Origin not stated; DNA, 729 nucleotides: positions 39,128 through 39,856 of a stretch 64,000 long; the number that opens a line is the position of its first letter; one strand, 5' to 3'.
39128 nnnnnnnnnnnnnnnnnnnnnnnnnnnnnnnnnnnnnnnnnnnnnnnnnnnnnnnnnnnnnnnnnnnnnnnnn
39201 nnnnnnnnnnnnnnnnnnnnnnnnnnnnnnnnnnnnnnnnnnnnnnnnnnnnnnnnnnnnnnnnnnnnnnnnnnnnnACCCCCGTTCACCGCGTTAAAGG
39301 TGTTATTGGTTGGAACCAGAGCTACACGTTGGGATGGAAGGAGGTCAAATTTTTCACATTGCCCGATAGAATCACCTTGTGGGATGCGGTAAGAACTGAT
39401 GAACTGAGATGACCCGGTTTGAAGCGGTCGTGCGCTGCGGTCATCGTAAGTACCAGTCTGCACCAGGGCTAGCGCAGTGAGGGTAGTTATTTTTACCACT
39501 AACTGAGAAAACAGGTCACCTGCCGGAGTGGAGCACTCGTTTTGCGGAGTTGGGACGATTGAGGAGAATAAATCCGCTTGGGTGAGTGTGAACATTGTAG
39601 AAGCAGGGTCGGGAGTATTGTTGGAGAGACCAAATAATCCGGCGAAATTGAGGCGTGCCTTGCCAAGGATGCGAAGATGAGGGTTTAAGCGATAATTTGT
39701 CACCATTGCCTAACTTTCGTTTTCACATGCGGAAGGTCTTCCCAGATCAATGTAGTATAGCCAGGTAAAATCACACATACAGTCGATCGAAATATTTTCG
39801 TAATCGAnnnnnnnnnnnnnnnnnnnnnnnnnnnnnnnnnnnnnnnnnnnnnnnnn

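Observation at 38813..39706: Hyper-acidic 297-aa protein immediately downstream of the SOS-box ATL gene: candidate DNA mimic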

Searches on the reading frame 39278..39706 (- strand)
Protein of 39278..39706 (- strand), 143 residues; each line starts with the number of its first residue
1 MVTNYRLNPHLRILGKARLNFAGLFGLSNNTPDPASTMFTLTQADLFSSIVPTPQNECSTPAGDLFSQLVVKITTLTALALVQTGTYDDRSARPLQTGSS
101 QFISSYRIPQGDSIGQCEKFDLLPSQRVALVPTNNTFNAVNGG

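Call 5: find_homologous_proteins(query=window:39278-39706:-, max_evalue=0.01)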
Query seq(143 aa): 45 candidates shared short words with the query, none scored E <= 0.01.

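Call 13: search_protein_representatives(protein=window:39278-39706:-)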
Query: 143 residues. Proteins with E-value up to 0.001 (for the whole library): 17; up to 1e-10: 2; up to 1e-30: 1. The best 17 are listed.
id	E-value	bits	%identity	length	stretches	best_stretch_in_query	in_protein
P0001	7.0e-88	308.0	100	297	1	1-143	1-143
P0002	1.2e-26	109.8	50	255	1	1-142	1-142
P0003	4.6e-10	56.1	41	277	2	21-114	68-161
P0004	1.5e-08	51.2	38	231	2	21-113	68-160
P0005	2.1e-08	50.7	38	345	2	21-117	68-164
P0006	7.8e-07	45.7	38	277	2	23-137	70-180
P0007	6.7e-06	42.6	38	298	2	23-114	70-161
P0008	1.5e-05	41.5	33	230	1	22-113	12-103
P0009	1.6e-05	41.4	33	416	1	23-114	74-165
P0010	2.4e-05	40.8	38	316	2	21-114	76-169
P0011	5.0e-05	39.8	34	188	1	21-115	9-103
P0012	1.0e-04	38.8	35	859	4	38-88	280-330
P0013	1.9e-04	38.0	32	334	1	22-115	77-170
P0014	4.3e-04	36.8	32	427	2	22-113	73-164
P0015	4.4e-04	36.7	31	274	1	21-114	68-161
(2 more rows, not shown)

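Call 15: search_protein_families(library=pfam, proteins=[P0002, P0003, P0005, P0009, P0012], max_evalue=1)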
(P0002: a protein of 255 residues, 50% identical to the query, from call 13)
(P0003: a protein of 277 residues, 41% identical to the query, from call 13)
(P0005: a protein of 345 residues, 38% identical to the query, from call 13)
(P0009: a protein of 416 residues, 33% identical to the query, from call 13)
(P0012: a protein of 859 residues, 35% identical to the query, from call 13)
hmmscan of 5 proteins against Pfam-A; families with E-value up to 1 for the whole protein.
P0002 (255 aa): 0 families

P0003 (277 aa): 1 family
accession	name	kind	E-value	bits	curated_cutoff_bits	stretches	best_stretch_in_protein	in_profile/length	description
PF22677.2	Ble-like_N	-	0.068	13.4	24.5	1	59-87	10-39/41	Bleomycin resistance protein-like N-terminal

P0005 (345 aa): 1 family
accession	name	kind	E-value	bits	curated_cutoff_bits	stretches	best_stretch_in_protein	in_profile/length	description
PF22677.2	Ble-like_N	-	0.039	14.2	24.5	1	58-87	9-39/41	Bleomycin resistance protein-like N-terminal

P0009 (416 aa): 1 family
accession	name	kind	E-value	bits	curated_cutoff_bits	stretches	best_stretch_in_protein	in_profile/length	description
PF00903.31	Glyoxalase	-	1.2e-05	26.1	20.6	1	58-167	5-121/121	Glyoxalase/Bleomycin resistance protein/Dioxygenase superfamily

P0012 (859 aa): 14 families
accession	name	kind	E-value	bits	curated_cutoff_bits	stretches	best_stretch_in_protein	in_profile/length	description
PF18962.6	Por_Secre_tail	-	5e-19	68.8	27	1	784-855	2-75/75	Secretion system C-terminal sorting domain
PF04151.21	PPC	-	1.6e-18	67.8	25.9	5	44-109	2-66/70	Bacterial pre-peptidase C-terminal domain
PF22243.2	DUF5018-rel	-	5.6e-10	39.8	28.1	2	712-765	63-114/115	DUF5018-related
PF16410.10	DUF5018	-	6.4e-10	38.9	38.2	2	681-774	135-220/352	Domain of unknown function (DUF5018)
PF13756.12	Stimulus_sens_1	-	1.8e-06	28.8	29.8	0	518-538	19-39/111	Stimulus-sensing domain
PF22125.1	Lreu_0056_like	-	3.3e-06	27.8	26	0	147-179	46-78/117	Hypotheical protein Lreu_0056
PF12262.14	Lipase_bact_N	-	4.3e-06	26.8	22.3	0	32-72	100-139/236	Bacterial virulence factor lipase N-terminal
PF05592.18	Bac_rhamnosid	-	0.0055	17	22.2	0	247-282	37-73/102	Bacterial alpha-L-rhamnosidase concanavalin-like domain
PF20789.3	4HBT_3C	-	0.0062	17.2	24.1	0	157-201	90-135/140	Acyl-CoA thioesterase C-terminal domain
PF08206.17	OB_RNB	-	0.01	15.9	24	0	165-180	35-50/58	Ribonuclease B OB domain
PF22181.1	TarS_linker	-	0.013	16.3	27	0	457-491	62-96/100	Glycosyl transferase TarS linker domain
PF19740.4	DUF6229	-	0.057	13.8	25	0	301-309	22-30/62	Family of unknown function (DUF6229)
PF17934.6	TetR_C_26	-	0.23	12.3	25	0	381-428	8-55/109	Tetracyclin repressor-like, C-terminal domain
PF11589.14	DUF3244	-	0.51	10.8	25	0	789-850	28-90/96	Domain of unknown function (DUF3244)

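Call 23: list_cluster_members(proteins=[P0001, P0002, P0006, P0073, P0071, P0084])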
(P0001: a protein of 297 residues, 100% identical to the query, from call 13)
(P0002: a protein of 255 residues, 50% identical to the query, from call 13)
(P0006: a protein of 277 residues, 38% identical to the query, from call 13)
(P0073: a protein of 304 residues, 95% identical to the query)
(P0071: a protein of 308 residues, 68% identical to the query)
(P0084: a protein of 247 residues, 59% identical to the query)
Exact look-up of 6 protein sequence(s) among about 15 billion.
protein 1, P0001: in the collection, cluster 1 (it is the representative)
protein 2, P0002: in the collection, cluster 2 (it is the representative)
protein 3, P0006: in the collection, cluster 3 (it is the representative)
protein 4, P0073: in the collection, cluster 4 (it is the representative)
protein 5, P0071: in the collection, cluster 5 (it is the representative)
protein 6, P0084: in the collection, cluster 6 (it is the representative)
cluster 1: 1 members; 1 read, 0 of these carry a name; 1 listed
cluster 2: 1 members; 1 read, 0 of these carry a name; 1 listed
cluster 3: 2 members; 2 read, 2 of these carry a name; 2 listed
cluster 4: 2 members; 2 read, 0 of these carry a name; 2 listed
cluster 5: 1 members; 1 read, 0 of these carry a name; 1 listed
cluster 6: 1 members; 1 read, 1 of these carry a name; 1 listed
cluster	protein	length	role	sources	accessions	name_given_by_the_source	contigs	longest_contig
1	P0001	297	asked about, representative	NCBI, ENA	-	-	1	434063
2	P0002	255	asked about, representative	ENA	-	-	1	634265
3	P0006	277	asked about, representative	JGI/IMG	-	hypothetical protein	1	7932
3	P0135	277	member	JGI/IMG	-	hypothetical protein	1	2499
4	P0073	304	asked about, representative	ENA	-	-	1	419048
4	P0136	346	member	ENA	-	-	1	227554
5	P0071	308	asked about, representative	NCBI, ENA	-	-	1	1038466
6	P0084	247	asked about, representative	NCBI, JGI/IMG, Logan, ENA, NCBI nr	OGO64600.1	MAG: hypothetical protein A2Z45_07740 [Chloroflexi bacterium RBG_19FT_COMBO_55_16]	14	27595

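Call 24: find_encoding_contigs(protein=P0002, flank=10000, max_places=3)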
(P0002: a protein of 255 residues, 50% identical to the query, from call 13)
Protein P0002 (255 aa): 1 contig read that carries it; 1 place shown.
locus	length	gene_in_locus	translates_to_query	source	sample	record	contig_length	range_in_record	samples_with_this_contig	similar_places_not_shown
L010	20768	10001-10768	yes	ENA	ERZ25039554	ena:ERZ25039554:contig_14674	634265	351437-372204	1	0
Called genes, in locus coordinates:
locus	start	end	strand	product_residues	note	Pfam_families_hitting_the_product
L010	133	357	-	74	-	PF12732:YtxH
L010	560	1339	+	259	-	PF01012:ETF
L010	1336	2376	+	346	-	PF01012:ETF, PF00766:ETF_alpha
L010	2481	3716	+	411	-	PF02441:Flavoprotein, PF04127:DFP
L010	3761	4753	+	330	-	PF03576:Peptidase_S58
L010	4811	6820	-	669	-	PF25174:Beta-prop_THOC3 (weak), PF26549:Tricorn_N, PF26550:Tricorn_2nd, PF26549:Tricorn_N, PF07676:PD40, PF26549:Tricorn_N, PF05448:AXE1, PF00326:Peptidase_S9, +4 more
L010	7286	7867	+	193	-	PF13857:Ank_5 (faint), PF13637:Ank_4, PF12796:Ank_2, PF00023:Ank (weak), PF13606:Ank_3 (weak)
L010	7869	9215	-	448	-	PF00128:Alpha-amylase, PF14701:hDGE_amylase, PF18612:Bac_A_amyl_C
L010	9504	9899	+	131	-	PF01035:DNA_binding_1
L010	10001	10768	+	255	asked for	-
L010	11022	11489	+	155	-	PF00583:Acetyltransf_1 (weak)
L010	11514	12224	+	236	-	-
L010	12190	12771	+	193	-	PF03352:Adenine_glyco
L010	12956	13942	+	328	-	PF13302:Acetyltransf_3 (faint), PF00583:Acetyltransf_1, PF13508:Acetyltransf_7 (weak), PF13673:Acetyltransf_10 (faint), PF00583:Acetyltransf_1 (weak)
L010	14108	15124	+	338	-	PF00005:ABC_tran, PF13304:AAA_21 (faint), PF13732:DrrA1-3_C (weak)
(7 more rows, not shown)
